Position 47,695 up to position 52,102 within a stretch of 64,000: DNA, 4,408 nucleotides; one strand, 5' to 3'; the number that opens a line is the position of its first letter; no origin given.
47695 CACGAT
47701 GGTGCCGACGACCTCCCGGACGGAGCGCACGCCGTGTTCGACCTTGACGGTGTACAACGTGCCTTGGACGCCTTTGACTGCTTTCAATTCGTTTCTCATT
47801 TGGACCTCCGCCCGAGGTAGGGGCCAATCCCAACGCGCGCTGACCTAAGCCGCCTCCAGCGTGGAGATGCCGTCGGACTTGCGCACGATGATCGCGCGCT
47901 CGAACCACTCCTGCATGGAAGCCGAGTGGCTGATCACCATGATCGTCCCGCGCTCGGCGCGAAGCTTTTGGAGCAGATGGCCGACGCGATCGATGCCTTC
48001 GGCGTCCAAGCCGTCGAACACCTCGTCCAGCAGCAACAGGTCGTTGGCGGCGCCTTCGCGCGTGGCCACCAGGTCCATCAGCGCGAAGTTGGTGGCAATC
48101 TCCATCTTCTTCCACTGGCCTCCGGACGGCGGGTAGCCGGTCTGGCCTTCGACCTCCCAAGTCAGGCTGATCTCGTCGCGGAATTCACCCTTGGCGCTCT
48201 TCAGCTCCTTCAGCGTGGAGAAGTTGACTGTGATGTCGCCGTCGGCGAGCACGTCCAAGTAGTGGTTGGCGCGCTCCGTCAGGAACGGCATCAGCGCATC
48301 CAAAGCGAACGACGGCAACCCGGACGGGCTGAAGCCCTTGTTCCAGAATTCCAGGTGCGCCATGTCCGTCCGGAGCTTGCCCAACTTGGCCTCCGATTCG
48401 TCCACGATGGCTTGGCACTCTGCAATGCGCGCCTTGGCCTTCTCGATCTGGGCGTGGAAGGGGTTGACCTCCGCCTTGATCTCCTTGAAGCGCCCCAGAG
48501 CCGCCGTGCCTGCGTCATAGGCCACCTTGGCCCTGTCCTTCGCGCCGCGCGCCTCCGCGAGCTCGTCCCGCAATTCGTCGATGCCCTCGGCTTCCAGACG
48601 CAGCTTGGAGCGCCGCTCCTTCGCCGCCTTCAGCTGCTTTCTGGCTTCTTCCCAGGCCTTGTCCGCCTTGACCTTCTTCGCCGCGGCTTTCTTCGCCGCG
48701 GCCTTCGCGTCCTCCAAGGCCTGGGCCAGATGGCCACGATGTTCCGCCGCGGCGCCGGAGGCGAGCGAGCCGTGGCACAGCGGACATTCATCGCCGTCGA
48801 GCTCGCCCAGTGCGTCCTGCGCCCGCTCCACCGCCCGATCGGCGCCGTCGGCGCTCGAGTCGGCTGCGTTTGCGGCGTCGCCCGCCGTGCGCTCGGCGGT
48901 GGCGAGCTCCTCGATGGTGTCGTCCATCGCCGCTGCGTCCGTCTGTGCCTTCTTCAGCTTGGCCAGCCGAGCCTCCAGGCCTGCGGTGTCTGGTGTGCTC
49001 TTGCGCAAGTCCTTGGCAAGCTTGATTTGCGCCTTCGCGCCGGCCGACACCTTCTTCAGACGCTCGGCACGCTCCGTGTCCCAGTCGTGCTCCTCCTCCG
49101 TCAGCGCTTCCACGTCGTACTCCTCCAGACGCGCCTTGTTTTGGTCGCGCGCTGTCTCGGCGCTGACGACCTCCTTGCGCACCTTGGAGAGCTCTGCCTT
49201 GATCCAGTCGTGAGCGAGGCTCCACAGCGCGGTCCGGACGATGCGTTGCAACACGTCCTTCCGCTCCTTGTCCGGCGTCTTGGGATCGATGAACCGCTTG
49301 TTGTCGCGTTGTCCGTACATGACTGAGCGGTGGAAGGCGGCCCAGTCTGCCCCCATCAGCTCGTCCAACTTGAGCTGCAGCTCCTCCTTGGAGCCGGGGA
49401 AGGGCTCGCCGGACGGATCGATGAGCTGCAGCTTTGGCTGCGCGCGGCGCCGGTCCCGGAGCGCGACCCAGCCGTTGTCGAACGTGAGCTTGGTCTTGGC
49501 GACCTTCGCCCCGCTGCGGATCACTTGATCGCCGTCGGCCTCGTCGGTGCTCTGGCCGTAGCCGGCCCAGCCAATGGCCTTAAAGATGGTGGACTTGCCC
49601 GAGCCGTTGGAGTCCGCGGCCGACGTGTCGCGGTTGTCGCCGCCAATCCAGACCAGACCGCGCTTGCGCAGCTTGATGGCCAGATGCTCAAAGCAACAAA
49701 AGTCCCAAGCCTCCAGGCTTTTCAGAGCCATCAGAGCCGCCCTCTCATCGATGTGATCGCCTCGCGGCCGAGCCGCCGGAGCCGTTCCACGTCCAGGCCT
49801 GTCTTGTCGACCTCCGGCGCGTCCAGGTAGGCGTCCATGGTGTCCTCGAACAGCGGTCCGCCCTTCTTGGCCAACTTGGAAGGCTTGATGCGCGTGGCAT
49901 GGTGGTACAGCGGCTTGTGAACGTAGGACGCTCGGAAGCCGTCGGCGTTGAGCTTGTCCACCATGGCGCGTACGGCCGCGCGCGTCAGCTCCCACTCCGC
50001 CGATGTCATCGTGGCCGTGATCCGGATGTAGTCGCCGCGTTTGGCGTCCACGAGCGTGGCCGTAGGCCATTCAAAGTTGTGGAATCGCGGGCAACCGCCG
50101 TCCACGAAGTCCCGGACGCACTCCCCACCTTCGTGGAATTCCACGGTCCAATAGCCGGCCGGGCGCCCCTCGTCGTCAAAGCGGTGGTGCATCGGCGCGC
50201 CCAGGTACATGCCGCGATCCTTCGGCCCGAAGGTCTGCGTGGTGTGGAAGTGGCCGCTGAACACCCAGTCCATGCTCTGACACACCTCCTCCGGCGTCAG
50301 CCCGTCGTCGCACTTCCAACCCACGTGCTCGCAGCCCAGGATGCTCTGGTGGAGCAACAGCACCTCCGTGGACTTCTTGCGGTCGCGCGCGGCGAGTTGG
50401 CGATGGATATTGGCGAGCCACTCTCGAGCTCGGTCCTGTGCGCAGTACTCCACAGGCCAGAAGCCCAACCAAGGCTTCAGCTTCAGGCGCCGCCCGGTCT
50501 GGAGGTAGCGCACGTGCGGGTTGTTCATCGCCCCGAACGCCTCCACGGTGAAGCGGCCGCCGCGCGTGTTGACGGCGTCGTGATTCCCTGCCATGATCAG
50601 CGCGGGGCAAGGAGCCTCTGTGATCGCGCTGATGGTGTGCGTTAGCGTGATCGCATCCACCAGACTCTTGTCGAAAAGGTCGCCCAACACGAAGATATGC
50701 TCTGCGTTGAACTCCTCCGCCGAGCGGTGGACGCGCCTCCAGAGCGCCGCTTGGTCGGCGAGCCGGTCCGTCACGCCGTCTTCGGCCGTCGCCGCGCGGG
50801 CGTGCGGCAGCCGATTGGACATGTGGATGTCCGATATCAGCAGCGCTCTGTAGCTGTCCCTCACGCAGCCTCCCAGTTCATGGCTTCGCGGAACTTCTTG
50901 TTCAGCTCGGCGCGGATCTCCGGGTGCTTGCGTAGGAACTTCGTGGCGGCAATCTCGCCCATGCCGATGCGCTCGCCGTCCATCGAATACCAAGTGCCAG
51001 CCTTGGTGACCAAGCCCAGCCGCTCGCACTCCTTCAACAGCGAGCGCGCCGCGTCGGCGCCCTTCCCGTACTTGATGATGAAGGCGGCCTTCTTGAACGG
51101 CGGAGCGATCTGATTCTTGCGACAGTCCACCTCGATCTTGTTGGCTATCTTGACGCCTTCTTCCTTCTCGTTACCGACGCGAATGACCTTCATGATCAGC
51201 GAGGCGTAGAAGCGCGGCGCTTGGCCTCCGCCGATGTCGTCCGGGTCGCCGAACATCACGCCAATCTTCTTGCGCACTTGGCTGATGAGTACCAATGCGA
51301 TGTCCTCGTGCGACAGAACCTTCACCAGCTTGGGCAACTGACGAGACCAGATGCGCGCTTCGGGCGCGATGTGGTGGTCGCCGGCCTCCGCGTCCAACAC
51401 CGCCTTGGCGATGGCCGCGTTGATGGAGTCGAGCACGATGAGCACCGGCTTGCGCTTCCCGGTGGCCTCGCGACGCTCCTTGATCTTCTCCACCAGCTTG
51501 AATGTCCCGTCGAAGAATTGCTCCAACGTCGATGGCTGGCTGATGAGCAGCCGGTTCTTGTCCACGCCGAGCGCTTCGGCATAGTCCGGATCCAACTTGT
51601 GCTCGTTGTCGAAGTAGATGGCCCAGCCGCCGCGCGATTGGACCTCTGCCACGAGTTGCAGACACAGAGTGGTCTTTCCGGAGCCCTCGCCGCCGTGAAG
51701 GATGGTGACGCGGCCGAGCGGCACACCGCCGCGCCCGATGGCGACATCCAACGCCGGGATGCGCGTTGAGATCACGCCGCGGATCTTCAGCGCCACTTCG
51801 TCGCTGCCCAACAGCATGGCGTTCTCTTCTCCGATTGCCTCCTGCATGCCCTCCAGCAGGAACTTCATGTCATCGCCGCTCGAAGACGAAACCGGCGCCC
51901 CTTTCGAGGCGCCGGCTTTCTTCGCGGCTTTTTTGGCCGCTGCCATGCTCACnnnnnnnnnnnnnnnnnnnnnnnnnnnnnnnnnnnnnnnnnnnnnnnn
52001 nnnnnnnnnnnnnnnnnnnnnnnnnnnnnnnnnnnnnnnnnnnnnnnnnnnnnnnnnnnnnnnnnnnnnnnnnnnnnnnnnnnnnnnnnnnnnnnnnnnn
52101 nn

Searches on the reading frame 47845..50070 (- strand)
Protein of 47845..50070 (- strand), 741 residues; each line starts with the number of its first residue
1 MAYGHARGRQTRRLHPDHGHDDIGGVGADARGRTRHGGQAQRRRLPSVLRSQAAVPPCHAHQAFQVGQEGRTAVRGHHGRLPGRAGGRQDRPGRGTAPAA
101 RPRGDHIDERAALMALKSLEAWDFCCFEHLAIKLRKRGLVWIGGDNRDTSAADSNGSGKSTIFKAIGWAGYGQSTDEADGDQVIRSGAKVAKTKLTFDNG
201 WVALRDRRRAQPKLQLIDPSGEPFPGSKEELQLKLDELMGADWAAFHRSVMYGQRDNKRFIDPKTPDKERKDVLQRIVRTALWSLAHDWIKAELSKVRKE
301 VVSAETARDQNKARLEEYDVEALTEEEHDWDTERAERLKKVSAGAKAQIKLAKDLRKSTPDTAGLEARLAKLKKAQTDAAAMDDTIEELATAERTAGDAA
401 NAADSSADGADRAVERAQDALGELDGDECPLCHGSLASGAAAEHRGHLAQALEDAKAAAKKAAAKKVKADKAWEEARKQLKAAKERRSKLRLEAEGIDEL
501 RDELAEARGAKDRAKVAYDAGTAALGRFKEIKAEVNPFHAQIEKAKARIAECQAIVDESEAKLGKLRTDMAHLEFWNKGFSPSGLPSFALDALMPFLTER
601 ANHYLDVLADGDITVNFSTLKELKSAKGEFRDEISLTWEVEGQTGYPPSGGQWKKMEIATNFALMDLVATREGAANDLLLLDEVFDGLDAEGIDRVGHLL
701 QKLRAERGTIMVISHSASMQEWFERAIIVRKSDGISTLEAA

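Call 14: search_protein_families(library=pfam, proteins=[window:47845-50070:-], max_evalue=0.001)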
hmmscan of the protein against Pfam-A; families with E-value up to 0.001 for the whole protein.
window:47845-50070:- (741 aa): 4 families
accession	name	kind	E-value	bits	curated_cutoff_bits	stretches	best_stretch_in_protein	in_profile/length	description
PF13476.12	AAA_23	-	1.6e-09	39.1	27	1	124-324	7-155/201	AAA domain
PF13304.12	AAA_21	-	2.3e-06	28.3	27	0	155-174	8-37/304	AAA domain, putative AbiEii toxin, Type IV TA system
PF02463.25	SMC_N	-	5.6e-06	26.4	40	0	648-735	137-218/220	RecF/RecN/SMC N terminal domain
PF13558.12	SbcC_Walker_B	-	0.00035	21.2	27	0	648-701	33-89/90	SbcC/RAD50-like, Walker B motif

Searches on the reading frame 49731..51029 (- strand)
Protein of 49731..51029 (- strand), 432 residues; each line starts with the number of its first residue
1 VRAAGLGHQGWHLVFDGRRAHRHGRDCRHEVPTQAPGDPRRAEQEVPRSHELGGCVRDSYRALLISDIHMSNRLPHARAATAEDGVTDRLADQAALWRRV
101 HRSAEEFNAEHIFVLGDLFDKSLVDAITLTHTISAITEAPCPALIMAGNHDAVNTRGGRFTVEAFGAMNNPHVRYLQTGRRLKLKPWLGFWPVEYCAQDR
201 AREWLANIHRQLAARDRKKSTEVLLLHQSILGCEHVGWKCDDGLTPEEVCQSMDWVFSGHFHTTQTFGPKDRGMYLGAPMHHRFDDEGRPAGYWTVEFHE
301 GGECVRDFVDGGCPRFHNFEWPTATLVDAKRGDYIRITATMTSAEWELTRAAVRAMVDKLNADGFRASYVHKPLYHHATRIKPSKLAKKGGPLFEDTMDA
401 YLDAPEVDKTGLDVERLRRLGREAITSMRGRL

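Call 15: search_protein_families(library=pfam, proteins=[window:49731-51029:-], max_evalue=0.001)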
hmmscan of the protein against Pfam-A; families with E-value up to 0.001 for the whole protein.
window:49731-51029:- (432 aa): 2 families
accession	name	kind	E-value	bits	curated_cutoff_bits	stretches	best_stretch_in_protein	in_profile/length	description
PF00149.33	Metallophos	-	2.8e-09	38.1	21.5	1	61-263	2-190/191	Calcineurin-like phosphoesterase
PF12850.12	Metallophos_2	-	8.6e-05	23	27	1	63-266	4-121/154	Calcineurin-like phosphoesterase superfamily domain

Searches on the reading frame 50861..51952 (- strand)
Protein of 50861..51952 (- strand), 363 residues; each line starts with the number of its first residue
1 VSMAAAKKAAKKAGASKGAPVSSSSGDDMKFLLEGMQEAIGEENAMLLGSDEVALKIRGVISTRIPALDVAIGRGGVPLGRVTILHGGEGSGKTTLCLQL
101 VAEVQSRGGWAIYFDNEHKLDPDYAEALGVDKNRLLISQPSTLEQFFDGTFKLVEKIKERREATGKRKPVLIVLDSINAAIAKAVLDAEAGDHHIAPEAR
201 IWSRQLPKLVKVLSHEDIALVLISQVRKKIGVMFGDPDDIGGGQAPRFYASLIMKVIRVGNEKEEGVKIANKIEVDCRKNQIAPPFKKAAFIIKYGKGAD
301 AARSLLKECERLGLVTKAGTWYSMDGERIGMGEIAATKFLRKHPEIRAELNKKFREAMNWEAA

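Call 15: search_protein_families(library=pfam, proteins=[window:50861-51952:-], max_evalue=0.001)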
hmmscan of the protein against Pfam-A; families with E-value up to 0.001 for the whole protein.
window:50861-51952:- (363 aa): 8 families
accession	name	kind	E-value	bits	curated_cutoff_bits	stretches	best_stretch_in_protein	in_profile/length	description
PF00154.27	RecA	-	2.6e-64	217.7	27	1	32-299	6-261/262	recA bacterial DNA recombination protein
PF21096.2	RecA_C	-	1.5e-13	51.1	27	1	311-358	9-56/57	RecA C-terminal domain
PF06745.19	ATPase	-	1.6e-08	34.7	26.6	1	62-228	2-166/231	KaiC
PF13481.12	AAA_25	-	7.2e-08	32.7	27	1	61-191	15-166/195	AAA domain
PF25199.1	nSTAND_NTPase5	-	2.2e-05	24.8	34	1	81-159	42-121/145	Novel STAND NTPase 5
PF01637.24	ATPase_2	-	7.5e-05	23.1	33.2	1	82-181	22-123/225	ATPase domain predominantly from Archaea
PF13191.12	AAA_16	-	0.0001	23.3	32.6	1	78-179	24-143/167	AAA ATPase domain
PF10412.15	TrwB_AAD_bind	-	0.00031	20.2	20.5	1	83-126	18-61/387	Type IV secretion-system coupling protein DNA-binding domain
